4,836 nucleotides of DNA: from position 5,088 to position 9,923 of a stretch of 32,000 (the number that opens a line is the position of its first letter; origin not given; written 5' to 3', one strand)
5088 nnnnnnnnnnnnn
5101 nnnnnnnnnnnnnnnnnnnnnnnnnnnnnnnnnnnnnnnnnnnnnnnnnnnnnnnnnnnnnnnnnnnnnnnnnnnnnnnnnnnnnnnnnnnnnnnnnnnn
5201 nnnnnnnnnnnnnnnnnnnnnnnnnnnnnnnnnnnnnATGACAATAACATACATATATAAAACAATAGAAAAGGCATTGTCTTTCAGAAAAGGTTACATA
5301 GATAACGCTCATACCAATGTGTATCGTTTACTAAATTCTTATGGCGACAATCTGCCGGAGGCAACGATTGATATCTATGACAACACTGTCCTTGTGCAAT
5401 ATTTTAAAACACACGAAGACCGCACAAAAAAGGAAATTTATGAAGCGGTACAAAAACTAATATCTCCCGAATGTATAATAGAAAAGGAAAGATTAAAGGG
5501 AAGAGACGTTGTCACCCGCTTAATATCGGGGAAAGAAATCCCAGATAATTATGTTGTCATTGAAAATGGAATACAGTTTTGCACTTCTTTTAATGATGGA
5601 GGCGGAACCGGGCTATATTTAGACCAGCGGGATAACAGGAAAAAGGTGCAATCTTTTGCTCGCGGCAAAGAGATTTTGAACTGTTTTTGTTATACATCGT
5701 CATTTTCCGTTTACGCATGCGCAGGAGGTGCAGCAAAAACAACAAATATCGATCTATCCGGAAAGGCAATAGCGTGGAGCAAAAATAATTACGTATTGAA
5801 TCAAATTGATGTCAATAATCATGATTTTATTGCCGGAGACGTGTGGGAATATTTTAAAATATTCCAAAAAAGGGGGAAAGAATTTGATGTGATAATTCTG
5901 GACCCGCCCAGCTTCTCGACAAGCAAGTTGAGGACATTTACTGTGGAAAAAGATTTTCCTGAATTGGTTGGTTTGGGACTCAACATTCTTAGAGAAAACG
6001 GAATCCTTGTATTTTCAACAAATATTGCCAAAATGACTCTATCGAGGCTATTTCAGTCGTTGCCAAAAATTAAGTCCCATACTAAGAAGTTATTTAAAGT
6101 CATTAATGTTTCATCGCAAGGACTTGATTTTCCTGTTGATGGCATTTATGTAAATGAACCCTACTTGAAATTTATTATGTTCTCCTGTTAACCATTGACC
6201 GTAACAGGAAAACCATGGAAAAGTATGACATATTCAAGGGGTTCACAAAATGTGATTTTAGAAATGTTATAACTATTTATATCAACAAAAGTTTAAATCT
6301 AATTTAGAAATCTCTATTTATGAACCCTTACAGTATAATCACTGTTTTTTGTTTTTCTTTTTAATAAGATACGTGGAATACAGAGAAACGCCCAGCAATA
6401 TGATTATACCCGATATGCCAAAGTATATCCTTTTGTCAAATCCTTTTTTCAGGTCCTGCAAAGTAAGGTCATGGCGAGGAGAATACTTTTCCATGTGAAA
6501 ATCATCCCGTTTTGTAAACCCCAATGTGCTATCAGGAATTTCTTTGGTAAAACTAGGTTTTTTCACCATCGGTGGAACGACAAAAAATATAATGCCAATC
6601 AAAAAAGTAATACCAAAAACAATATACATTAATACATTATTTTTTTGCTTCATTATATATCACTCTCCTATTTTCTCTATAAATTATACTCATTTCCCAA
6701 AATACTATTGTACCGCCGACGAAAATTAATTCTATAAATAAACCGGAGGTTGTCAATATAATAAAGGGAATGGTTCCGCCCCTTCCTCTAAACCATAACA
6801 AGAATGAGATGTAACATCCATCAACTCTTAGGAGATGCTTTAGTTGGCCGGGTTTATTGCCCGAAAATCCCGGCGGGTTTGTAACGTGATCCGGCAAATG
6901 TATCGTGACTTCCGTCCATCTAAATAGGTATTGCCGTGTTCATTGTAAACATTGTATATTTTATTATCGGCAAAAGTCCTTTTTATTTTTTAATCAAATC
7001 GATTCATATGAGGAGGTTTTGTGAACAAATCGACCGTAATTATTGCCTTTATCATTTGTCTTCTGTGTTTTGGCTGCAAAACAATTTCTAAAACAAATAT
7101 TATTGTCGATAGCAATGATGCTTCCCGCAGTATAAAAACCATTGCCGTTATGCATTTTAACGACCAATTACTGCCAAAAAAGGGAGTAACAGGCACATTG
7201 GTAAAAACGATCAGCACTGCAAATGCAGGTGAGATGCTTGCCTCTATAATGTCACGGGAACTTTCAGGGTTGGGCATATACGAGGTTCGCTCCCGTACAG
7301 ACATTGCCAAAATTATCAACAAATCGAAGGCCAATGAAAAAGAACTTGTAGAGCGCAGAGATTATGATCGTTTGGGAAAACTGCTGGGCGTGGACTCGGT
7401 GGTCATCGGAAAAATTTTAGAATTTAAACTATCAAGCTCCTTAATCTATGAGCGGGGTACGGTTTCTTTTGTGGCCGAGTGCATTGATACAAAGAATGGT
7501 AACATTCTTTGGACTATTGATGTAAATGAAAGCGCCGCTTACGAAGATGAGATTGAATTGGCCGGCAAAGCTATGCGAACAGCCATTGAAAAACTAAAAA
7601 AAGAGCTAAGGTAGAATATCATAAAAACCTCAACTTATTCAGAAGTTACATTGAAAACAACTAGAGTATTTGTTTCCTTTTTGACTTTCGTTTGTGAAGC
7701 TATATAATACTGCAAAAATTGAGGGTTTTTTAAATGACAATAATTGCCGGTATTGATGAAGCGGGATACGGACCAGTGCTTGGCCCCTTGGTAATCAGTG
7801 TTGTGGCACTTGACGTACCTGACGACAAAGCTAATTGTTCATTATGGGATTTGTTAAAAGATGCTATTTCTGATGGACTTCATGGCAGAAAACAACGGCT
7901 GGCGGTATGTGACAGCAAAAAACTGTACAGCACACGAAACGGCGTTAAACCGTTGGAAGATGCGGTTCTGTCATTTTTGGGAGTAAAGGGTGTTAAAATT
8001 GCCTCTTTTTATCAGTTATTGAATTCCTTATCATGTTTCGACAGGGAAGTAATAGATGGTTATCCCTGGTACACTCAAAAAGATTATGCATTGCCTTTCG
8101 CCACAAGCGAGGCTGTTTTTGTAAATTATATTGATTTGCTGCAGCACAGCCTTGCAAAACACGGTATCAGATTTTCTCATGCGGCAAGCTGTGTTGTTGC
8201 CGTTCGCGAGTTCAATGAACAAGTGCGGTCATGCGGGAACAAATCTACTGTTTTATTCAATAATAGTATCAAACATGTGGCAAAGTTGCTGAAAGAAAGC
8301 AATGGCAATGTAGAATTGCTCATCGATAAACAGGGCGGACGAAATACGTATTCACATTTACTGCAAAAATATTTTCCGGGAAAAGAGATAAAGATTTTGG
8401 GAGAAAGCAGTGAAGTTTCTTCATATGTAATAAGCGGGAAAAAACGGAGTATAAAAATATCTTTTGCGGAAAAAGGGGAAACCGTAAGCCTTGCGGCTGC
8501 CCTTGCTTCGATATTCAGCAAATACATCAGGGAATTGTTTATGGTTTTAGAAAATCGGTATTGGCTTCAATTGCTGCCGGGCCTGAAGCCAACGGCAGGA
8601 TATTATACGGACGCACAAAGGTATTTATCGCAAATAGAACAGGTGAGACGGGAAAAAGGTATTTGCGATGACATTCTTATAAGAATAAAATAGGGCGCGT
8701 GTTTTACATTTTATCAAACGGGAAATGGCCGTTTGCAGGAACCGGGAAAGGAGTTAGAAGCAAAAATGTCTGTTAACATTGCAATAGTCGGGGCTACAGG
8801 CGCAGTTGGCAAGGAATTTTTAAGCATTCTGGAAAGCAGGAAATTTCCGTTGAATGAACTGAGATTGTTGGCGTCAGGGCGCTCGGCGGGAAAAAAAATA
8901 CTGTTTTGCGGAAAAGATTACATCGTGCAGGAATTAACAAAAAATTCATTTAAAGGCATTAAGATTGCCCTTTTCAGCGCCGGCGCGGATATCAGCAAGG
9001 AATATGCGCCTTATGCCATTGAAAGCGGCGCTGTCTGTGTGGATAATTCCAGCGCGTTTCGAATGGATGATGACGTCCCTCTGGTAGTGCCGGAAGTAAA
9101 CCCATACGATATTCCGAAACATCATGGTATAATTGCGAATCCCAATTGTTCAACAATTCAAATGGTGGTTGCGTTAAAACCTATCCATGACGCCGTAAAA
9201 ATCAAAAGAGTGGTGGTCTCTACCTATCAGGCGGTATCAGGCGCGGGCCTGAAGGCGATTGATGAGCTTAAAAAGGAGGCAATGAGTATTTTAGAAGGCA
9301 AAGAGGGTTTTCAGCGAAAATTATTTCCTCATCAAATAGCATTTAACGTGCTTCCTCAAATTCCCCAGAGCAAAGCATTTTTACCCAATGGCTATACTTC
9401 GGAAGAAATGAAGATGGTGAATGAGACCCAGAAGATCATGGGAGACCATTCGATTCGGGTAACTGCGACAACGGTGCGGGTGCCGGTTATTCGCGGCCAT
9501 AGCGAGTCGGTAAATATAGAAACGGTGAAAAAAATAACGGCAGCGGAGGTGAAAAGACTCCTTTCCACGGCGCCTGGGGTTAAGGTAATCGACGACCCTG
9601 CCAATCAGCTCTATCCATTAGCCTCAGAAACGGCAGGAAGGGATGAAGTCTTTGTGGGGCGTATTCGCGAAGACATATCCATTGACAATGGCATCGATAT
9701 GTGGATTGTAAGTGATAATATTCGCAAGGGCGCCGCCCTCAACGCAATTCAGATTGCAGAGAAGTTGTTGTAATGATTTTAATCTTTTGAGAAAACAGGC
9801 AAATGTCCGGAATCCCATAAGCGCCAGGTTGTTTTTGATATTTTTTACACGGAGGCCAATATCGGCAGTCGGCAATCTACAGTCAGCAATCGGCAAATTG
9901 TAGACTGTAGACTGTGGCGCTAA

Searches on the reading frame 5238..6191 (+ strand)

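Call 24: search_protein_families(library=pfam, proteins=[window:5238-6191:+])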
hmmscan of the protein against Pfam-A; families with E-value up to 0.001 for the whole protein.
window:5238-6191:+ (317 aa): 3 families
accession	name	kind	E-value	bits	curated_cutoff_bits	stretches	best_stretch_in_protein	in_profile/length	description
PF10672.15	Methyltrans_SAM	-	4.4e-29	102.1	27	1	38-267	13-244/286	S-adenosylmethionine-dependent methyltransferase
PF03602.21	Cons_hypoth95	-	9.9e-07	29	24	1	139-264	38-155/182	Conserved hypothetical protein 95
PF05175.20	MTS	-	0.00064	19.8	23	1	164-280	54-162/170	Methyltransferase small domain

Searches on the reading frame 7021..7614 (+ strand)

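Call 24: search_protein_families(library=pfam, proteins=[window:7021-7614:+])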
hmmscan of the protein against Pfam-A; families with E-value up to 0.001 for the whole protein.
window:7021-7614:+ (197 aa): 2 families
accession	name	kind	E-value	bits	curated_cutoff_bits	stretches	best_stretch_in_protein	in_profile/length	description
PF03783.19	CsgG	-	1.6e-06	28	20.8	1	36-136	7-102/210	Curli production assembly/transport component CsgG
PF05643.16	GNA1162-like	-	7e-06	26.2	25.9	1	67-191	26-151/185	Putative lipoprotein GNA1162-like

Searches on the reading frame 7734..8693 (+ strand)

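Call 24: search_protein_families(library=pfam, proteins=[window:7734-8693:+])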
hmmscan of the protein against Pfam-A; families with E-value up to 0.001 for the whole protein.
window:7734-8693:+ (319 aa): 1 family
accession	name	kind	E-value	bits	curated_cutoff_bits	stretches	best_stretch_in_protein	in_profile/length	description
PF01351.25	RNase_HII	-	1.5e-11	45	25.8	1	5-29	1-25/199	Ribonuclease HII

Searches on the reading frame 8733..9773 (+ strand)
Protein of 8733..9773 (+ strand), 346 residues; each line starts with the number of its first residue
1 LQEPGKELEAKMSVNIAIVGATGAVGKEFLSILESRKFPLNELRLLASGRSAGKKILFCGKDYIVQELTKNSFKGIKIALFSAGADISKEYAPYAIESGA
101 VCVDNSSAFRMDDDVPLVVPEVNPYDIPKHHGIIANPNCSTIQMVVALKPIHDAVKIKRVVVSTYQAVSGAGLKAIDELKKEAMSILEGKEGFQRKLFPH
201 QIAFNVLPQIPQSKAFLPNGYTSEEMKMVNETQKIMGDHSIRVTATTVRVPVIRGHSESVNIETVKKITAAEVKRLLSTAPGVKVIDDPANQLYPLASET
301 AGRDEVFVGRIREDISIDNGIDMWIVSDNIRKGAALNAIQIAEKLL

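Call 24: search_protein_families(library=pfam, proteins=[window:8733-9773:+])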
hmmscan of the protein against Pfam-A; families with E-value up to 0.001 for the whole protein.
window:8733-9773:+ (346 aa): 4 families
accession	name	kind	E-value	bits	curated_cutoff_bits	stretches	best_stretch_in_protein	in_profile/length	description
PF02774.23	Semialdhyde_dhC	-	2.9e-55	187.7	26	1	148-332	1-184/184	Semialdehyde dehydrogenase, dimerisation domain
PF01118.30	Semialdhyde_dh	-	2.2e-35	122.1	26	1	15-128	1-119/121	Semialdehyde dehydrogenase, NAD binding domain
PF22698.1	Semialdhyde_dhC_1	-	0.00049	20.4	27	0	236-279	73-116/165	Semialdehyde dehydrogenase, dimerisation domain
PF02800.25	Gp_dh_C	-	0.00069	19.7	24.4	0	232-281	61-110/158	Glyceraldehyde 3-phosphate dehydrogenase, C-terminal domain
